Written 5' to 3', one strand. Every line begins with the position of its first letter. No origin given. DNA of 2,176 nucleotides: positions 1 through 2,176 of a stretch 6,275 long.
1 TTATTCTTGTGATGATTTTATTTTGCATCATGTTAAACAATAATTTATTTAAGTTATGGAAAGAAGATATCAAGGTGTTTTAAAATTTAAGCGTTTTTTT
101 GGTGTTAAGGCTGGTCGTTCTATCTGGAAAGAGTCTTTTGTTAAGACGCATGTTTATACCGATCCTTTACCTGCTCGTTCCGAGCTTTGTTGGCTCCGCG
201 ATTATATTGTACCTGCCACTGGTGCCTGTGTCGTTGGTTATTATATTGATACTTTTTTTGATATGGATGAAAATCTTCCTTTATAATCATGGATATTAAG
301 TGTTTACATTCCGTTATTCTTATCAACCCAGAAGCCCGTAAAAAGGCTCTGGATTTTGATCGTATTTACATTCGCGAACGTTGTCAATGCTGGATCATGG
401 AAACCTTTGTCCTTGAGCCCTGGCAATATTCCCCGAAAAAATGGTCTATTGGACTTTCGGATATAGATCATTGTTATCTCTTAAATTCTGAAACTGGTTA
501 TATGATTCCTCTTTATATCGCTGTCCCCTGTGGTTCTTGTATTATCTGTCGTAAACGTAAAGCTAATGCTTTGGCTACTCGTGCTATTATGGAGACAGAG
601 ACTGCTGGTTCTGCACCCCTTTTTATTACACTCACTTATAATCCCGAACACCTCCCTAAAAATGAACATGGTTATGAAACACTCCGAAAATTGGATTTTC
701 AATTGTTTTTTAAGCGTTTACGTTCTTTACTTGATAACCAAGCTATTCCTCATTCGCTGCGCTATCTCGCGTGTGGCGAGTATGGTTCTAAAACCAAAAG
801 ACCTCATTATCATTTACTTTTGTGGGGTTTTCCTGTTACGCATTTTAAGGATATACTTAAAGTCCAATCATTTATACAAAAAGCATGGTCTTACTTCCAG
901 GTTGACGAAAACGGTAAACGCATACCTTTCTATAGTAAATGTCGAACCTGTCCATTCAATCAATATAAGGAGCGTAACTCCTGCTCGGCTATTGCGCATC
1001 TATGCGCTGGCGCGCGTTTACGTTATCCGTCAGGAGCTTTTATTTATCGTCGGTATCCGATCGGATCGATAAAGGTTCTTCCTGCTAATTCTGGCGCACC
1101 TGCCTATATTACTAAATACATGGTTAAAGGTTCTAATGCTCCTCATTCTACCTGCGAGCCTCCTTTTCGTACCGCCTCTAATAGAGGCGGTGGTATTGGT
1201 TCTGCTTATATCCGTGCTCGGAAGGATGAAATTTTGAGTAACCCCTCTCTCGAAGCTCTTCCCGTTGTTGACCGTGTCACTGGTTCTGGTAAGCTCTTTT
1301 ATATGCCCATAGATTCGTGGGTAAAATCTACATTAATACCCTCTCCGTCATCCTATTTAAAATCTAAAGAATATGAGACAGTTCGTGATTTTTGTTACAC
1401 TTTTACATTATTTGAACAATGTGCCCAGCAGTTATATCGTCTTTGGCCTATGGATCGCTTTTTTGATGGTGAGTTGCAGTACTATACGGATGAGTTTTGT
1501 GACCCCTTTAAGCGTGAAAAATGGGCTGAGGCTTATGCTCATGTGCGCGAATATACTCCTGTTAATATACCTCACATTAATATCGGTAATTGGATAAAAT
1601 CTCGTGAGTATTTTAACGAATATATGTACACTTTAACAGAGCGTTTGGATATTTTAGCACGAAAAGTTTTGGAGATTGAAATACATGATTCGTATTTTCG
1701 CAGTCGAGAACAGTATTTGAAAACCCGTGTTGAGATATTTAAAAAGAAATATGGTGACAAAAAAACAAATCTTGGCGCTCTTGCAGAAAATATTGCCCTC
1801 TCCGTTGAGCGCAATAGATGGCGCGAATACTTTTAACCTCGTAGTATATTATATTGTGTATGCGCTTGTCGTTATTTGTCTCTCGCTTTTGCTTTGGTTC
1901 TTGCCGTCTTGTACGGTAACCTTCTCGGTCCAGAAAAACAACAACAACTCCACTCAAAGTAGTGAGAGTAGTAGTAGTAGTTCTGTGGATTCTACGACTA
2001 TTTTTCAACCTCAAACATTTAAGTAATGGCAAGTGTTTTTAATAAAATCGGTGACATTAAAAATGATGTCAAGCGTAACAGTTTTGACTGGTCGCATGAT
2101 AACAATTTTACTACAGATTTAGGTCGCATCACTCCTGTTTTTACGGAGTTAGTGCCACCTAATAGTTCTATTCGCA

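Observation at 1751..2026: Hidden +1-frame gene spanning the Rep 3' end and the Rep-VP1 spacer: a 91-aa single-TM, Ser-rich protein that may be an E-like lysis gene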

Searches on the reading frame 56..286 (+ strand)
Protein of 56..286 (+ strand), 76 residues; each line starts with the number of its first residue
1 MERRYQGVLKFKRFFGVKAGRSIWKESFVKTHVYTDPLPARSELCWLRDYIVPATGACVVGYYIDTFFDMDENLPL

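Call 4: search_protein_families(library=pfam, proteins=[window:56-286:+], max_evalue=0.1)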
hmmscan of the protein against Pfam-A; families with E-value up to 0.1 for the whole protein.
window:56-286:+ (76 aa): 0 families

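Call 5: search_protein_families(library=phrogs, proteins=[window:56-286:+], max_evalue=0.1)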
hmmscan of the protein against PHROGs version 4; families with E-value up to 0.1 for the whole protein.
window:56-286:+ (76 aa): 0 families

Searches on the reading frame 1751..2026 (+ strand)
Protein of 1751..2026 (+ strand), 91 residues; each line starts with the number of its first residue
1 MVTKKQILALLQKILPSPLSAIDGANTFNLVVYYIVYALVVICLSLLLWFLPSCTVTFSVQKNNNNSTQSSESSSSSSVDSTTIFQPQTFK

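Call 4: search_protein_families(library=pfam, proteins=[window:1751-2026:+], max_evalue=0.1)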
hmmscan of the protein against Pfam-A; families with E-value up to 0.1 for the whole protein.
window:1751-2026:+ (91 aa): 1 family
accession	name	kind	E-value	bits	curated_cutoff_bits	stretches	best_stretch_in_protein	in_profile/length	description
PF25184.1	YxzE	-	0.054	15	40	1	40-82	6-49/65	YxzE-like putative bacteriocin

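Call 5: search_protein_families(library=phrogs, proteins=[window:1751-2026:+], max_evalue=0.1)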
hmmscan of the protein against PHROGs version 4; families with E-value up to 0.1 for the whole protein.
window:1751-2026:+ (91 aa): 1 family
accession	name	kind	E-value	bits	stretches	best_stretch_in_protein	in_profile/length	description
phrog_3727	-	unknown function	0.027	15.3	1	39-81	5-47/209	-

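Call 10: find_homologous_proteins(query=window:1751-2023:+, max_evalue=0.01)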
Query window:1751-2023:+ (91 aa): 7 proteins with E <= 0.01 among 7 candidates.
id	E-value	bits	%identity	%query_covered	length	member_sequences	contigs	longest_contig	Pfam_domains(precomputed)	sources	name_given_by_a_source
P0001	1.1e-46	174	95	100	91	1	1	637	-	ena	-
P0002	3.4e-45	169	93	100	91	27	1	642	-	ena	-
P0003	5.5e-38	146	93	90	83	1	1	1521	-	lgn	-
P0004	4.0e-32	127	91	77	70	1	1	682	-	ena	-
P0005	6.5e-26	107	92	67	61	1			-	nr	nr:MAG TPA: hypothetical protein [Microviridae sp.]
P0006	6.5e-25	104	90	66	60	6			-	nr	nr:MAG TPA: hypothetical protein [Microviridae sp.]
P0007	2.3e-4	39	88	9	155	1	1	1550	-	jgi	jgi:hypothetical protein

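Call 18: search_dna_similar(query=window:1751-2023:+, collection=phages, mode=protein, max_evalue=10, max_rows=40)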
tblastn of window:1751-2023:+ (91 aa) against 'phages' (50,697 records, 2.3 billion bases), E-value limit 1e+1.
Records with a match: 2; places in all: 2; records where one place covers at least 80% of the query: 2.
Best place of each record, by identity: 90-95% 2.
By first word of the organism name: Microviridae 2.
By host as written in the record: - 2.
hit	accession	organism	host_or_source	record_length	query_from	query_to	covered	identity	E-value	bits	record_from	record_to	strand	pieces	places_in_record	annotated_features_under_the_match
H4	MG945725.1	Microviridae sp.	dog feces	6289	1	91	100%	92.3%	1e-10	61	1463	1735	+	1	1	similar to VP4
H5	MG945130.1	Microviridae sp.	dog feces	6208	1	91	100%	91.2%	9e-11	61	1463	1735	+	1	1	similar to hypothetical protein | similar to VP4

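Call 36: find_homologous_proteins(query=A2, max_evalue=0.01)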
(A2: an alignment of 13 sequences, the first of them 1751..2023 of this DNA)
Query A2 (13 sequences) (91 aa, profile of the alignment): 1274 proteins with E <= 0.01 among 2568 candidates; the best 120 are listed.
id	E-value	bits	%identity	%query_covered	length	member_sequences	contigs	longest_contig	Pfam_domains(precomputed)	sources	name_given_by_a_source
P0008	7.9e-26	107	55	45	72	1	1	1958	-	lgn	-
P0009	1.8e-25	106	63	38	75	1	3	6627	-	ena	-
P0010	2.0e-25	106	60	38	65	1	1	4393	-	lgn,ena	-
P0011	2.1e-25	106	57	45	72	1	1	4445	-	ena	-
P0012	2.6e-25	106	63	38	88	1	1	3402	-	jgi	jgi:hypothetical protein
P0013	2.8e-25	106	55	45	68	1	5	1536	-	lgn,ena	-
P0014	2.9e-25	106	60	38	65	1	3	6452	-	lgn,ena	-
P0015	3.3e-25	106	63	38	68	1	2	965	-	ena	-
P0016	3.3e-25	105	55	45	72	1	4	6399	-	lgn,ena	-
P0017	3.9e-25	105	60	43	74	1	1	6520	-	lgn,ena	-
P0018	3.9e-25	105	60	38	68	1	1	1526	-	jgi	jgi:hypothetical protein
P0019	3.9e-25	105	63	38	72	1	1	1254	-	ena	-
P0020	3.9e-25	105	55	45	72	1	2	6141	-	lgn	-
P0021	4.0e-25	105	63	38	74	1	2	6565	-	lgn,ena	-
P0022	4.1e-25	105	57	38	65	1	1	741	-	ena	-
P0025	4.7e-25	105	60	38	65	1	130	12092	-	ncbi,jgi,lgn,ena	jgi:hypothetical protein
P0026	4.9e-25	105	44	68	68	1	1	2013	-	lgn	-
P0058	9.0e-25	104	46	66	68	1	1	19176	-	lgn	-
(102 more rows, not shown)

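Call 38: find_encoding_contigs(protein=P0058, flank=10000, max_places=3)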
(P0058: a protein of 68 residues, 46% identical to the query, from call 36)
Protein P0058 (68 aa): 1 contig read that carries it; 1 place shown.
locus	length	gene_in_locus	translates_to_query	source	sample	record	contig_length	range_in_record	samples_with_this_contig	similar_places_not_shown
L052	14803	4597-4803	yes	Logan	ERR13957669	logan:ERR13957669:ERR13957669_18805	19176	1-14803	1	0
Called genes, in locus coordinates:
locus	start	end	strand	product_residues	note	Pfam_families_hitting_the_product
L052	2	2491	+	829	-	?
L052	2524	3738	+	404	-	PF07719:TPR_2 (faint), PF14559:TPR_19 (faint), PF13428:TPR_14 (faint), PF13431:TPR_17 (faint), PF13432:TPR_16 (faint), PF00515:TPR_1 (weak), PF13181:TPR_8 (weak), PF13414:TPR_11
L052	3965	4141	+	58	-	-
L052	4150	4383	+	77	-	-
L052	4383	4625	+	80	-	-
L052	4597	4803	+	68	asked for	-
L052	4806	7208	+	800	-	PF02305:Phage_F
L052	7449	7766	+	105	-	-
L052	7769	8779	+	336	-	-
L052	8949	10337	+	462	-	PF23343:REP_ORF2-G2P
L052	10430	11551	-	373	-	PF00582:Usp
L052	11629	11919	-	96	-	-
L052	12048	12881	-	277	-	PF13432:TPR_16 (weak), PF13181:TPR_8 (faint), PF00515:TPR_1, PF07719:TPR_2, PF08239:SH3_3 (weak)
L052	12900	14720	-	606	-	PF13584:BatD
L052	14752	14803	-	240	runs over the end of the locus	PF07719:TPR_2 (faint), PF13428:TPR_14 (faint), PF13432:TPR_16 (faint), PF13374:TPR_10 (faint), PF24575:TPR_Slam (faint), PF00515:TPR_1 (faint), PF13431:TPR_17 (weak), PF13424:TPR_12 (weak), +2 more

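Call 54: search_protein_families(library=pfam, alignment_id=A4, max_evalue=10)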
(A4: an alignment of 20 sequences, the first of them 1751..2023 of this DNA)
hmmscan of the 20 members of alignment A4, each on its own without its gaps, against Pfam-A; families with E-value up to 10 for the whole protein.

A. member 1, window:1751-2023:+ (91 aa): 1 family
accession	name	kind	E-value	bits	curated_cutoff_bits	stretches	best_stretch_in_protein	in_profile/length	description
PF25184.1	YxzE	-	0.054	15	40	1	40-82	6-49/65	YxzE-like putative bacteriocin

B. families by the number of members that match (of 20 scanned): 16 families
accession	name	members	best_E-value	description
PF25184.1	YxzE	4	0.036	YxzE-like putative bacteriocin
PF22812.1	CR_prot_dom_plant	2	0.044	Plant cysteine-rich protein domain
PF23494.1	bPH_10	2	0.074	YqeB-like bacterial PH domain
PF15820.10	ECSCR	1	0.034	Endothelial cell-specific chemotaxis regulator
PF05529.17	Bap31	1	0.045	Bap31/Bap29 transmembrane region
PF01080.22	Presenilin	1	0.051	Presenilin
PF02203.21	TarH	1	0.08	Tar ligand binding domain homologue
PF05434.16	Tmemb_9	1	0.1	TMEM9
PF11694.13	DUF3290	1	0.12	Protein of unknown function (DUF3290)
PF20556.3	DUF6768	1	0.14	Family of unknown function (DUF6768)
PF17671.6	DUF5531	1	0.15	Family of unknown function (DUF5531)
PF15875.10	DUF4731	1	0.17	Domain of unknown function (DUF4731)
PF14155.11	DUF4307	1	0.18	Domain of unknown function (DUF4307)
PF10039.14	DUF2275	1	0.23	Predicted integral membrane protein (DUF2275)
PF01708.21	Gemini_mov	1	0.23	Geminivirus putative movement protein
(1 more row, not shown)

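Call 55: search_protein_families(library=phrogs, alignment_id=A4, max_evalue=0.01)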
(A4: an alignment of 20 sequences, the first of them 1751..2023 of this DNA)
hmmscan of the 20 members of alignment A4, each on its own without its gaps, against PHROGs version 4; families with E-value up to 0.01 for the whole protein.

A. member 1, window:1751-2023:+ (91 aa): 0 families

B. families by the number of members that match (of 20 scanned): 4 families
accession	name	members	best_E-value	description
phrog_3793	-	1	0.0031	-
phrog_8545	-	1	0.0046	superinfection exclusion Sie-like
phrog_18350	-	1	0.0065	tail fiber protein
phrog_3727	-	1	0.007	-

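Call 56: search_protein_families(library=ncbifam, alignment_id=A4, max_evalue=1)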
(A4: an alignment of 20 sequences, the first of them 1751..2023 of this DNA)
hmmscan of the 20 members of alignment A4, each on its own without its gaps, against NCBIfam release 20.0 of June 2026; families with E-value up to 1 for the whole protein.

A. member 1, window:1751-2023:+ (91 aa): 2 families
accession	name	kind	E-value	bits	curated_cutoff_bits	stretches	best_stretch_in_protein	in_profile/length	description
NF047523.1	LIC_20245_fam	equivalog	0.045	13.5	190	1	35-90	3-59/222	LIC_20245 family lipoprotein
NF040528.1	SP_0198_lipo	equivalog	0.058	13.4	100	1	44-83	8-49/144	SP_0198 family lipoprotein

B. families by the number of members that match (of 20 scanned): 13 families
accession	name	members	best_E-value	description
NF040528.1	SP_0198_lipo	6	0.028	SP_0198 family lipoprotein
NF033729.0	borfam54_2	5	0.008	complement regulator-acquiring protein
NF033879.1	smalltalk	3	0.0025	smalltalk protein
NF041941.1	lipo_FMN_PplA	3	0.016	extracellular electron transfer flavoprotein PplA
NF033216.1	lipo_YgdI_YgdR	3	0.021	YgdI/YgdR family lipoprotein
NF047523.1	LIC_20245_fam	2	0.028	LIC_20245 family lipoprotein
NF045974.1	conju_CD1108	2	0.044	CD1108 family mobile element protein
NF033132.1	vanT-CELN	2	0.088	membrane-bound serine racemase VanT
NF046038.1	NGK_0946_fam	1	0.024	NGK_0946 family protein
TIGR01592.1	holin_SPP1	1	0.049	phage holin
TIGR04313.1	aro_clust_Mycop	1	0.085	aromatic motif membrane protein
NF045940.1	ICE_LP_CDS14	1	0.085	CDS14 family ICE transfer lipoprotein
NF052551.1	EnvBioLpgNMYCTU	1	0.1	envelope biogenesis lipoprotein LpqN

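Call 57: search_protein_families(library=ncbifam, proteins=[P0008, P0025, P0026], max_evalue=0.1)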
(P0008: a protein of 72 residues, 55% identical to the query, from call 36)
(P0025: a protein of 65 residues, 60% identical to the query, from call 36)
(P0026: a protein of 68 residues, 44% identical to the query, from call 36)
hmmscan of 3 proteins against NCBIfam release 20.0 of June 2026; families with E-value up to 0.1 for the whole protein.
P0008 (72 aa): 1 family
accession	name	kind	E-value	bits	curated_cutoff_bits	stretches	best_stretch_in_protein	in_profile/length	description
NF033729.0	borfam54_2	equivalog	0.061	13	30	1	17-59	5-48/226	complement regulator-acquiring protein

P0025 (65 aa): 1 family
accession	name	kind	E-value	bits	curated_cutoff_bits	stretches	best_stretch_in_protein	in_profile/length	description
NF033729.0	borfam54_2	equivalog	0.0097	15.7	30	1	13-53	5-47/226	complement regulator-acquiring protein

P0026 (68 aa): 0 families

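Call 59: search_protein_representatives(alignment_id=A4)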
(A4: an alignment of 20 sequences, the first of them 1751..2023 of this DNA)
Query: 20 sequences, 67 profile positions. Proteins with E-value up to 0.001 (for the whole library): 129; up to 1e-10: 45; up to 1e-30: 0. The best 129 are listed.
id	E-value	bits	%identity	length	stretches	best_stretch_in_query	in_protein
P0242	1.0e-26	108.7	-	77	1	1-65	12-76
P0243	1.2e-25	105.3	-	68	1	1-66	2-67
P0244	7.0e-25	102.8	-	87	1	1-63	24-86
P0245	3.5e-24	100.6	-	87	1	1-65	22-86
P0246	7.2e-23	96.4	-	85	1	1-66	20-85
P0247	2.2e-22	94.8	-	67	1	1-64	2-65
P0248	9.1e-22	92.8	-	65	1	1-62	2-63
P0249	1.5e-20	88.9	-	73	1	2-63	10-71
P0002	3.8e-20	87.6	-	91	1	1-66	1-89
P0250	4.3e-20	87.5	-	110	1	2-66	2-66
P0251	1.7e-19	85.6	-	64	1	3-62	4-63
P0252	1.9e-19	85.4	-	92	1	3-61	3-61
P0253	3.4e-19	84.6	-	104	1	3-65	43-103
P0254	1.7e-18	82.3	-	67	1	1-64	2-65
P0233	1.8e-18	82.3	-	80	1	9-65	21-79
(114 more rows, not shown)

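Call 60: predict_structure(alignment_id=A4)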
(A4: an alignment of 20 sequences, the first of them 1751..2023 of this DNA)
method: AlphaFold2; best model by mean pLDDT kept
length: 91 residues; sequences in the alignment: 20
mean_pLDDT: 59.5   pTM: 0.28
mean pLDDT of the five models: 59.5, 59.4, 59.4, 58.9, 57.5
residues with pLDDT >= 90: 5; 70-90: 22; 50-70: 28; < 50: 36
segments of 3 or more residues with pLDDT < 50: 20-22, 60-91
pLDDT, mean of each block of 10 residues (from residue 1): 67 57 60 88 83 57 46 36 43 36
secondary structure, 60 per line:
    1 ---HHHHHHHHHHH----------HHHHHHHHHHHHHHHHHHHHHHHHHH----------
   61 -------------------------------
elements in order: H4-14 H25-50

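Call 78: search_solved_structures(query=A4, max_evalue=1)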
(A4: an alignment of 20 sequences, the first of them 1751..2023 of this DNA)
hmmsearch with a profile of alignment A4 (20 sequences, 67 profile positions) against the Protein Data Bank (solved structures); distinct sequences matched with E-value up to 1: 3.
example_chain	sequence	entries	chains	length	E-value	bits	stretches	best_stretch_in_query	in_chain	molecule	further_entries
7rsl_A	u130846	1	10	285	0.42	13.8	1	14-43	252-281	Seipin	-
7oxp_A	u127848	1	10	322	0.45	13.7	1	14-43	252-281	BJ4_G0032880.mRNA.1.CDS.1,BJ4_G0032880.mRNA.1.CDS.1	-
7oxr_A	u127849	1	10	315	0.48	13.6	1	14-43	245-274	BJ4_G0032880.mRNA.1.CDS.1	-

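Call 79: search_protein_families(library=padloc, alignment_id=A4, max_evalue=0.01)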
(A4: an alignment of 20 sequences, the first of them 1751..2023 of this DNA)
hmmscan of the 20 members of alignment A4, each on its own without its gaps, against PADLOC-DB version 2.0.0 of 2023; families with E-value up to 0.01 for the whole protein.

A. member 1, window:1751-2023:+ (91 aa): 0 families

B. families by the number of members that match (of 20 scanned): 0 families

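Call 82: find_encoding_contigs(protein=P0007, flank=2000, max_places=2)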
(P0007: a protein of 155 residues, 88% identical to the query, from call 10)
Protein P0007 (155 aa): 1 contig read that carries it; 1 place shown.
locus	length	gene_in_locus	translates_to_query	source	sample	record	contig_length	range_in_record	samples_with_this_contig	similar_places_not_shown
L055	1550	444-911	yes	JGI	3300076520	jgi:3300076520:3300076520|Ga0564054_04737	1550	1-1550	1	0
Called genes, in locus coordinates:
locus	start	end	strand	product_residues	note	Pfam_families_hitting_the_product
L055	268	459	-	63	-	-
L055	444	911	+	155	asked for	-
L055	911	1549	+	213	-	?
